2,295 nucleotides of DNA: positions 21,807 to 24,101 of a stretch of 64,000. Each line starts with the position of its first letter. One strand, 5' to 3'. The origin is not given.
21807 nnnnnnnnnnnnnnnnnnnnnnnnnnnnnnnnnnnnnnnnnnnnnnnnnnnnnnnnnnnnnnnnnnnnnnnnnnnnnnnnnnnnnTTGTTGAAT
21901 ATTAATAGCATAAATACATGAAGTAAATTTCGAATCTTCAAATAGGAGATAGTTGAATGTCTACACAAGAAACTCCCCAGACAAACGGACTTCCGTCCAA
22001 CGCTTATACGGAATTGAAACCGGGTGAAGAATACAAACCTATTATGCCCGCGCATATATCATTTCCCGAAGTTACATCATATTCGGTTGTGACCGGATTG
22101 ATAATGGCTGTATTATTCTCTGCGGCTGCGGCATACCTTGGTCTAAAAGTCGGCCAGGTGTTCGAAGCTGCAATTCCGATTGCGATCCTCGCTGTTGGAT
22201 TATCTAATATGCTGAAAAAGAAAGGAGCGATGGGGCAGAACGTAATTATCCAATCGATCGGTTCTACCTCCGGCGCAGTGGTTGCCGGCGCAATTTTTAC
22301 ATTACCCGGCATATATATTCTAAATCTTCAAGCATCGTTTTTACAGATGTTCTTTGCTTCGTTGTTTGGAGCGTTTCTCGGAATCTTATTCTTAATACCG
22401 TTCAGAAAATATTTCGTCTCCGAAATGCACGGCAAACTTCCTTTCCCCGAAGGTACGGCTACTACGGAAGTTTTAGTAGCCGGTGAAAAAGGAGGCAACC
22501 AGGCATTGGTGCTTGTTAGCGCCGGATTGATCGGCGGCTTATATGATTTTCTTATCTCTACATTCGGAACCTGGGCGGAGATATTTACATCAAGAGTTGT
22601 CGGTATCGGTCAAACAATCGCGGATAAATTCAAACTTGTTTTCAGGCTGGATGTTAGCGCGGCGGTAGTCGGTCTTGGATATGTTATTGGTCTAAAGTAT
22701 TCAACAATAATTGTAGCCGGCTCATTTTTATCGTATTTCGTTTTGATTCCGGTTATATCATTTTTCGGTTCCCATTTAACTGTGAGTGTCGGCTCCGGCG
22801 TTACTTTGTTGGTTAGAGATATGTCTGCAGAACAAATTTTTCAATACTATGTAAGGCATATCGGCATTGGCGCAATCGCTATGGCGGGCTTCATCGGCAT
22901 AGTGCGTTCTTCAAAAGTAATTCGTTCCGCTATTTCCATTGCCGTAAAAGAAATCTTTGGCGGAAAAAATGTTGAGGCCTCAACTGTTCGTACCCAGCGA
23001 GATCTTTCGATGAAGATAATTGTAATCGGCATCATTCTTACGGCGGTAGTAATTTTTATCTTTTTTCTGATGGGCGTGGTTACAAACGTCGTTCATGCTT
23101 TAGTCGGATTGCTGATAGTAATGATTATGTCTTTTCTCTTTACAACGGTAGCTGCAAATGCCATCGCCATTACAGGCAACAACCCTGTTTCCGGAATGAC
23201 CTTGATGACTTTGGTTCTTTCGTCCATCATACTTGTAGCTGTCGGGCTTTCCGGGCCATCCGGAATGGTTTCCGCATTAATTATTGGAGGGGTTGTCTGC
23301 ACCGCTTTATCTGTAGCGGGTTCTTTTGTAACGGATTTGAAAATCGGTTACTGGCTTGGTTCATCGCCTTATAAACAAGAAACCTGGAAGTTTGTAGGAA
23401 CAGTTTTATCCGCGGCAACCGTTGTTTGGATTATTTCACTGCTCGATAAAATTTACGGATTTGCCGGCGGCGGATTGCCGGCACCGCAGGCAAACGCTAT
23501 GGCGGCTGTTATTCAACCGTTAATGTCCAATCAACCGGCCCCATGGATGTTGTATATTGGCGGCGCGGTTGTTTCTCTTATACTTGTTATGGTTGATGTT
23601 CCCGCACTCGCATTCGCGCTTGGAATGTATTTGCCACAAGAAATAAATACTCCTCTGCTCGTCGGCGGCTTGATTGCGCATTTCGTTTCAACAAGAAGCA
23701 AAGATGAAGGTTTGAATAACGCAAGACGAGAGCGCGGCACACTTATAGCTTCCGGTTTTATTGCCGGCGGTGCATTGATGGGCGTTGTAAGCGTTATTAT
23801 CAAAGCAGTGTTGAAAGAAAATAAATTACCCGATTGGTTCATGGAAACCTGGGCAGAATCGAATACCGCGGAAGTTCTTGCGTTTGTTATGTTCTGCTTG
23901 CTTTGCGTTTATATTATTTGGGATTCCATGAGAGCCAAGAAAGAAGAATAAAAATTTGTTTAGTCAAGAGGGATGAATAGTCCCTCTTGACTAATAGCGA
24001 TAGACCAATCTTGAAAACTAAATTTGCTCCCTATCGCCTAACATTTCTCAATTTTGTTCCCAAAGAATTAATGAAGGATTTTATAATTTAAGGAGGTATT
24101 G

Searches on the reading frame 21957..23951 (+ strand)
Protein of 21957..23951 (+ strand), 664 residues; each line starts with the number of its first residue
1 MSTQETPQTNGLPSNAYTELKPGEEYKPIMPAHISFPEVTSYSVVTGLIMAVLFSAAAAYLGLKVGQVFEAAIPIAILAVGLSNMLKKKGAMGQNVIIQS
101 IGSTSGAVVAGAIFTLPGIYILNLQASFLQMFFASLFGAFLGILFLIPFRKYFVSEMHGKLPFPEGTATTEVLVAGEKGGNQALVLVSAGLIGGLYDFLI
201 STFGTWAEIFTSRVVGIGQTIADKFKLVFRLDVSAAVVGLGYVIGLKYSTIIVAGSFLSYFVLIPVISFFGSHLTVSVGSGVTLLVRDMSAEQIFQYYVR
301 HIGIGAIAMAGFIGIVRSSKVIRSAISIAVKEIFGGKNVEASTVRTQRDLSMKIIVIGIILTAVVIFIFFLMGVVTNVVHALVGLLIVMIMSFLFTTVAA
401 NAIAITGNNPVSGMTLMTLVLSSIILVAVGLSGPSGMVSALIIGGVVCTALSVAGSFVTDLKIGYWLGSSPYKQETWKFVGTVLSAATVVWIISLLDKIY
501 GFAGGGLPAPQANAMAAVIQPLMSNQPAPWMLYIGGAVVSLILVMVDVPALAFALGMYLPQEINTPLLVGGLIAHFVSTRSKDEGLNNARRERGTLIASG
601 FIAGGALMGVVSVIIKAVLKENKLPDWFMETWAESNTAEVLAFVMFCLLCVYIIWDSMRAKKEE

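Call 16: search_protein_families(library=pfam, proteins=[window:21957-23951:+], max_evalue=0.001)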
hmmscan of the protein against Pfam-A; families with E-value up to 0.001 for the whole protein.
window:21957-23951:+ (664 aa): 1 family
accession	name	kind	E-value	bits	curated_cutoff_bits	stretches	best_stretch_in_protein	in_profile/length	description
PF03169.20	OPT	-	1e-104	351.9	25.8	1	38-615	1-622/623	OPT oligopeptide transporter protein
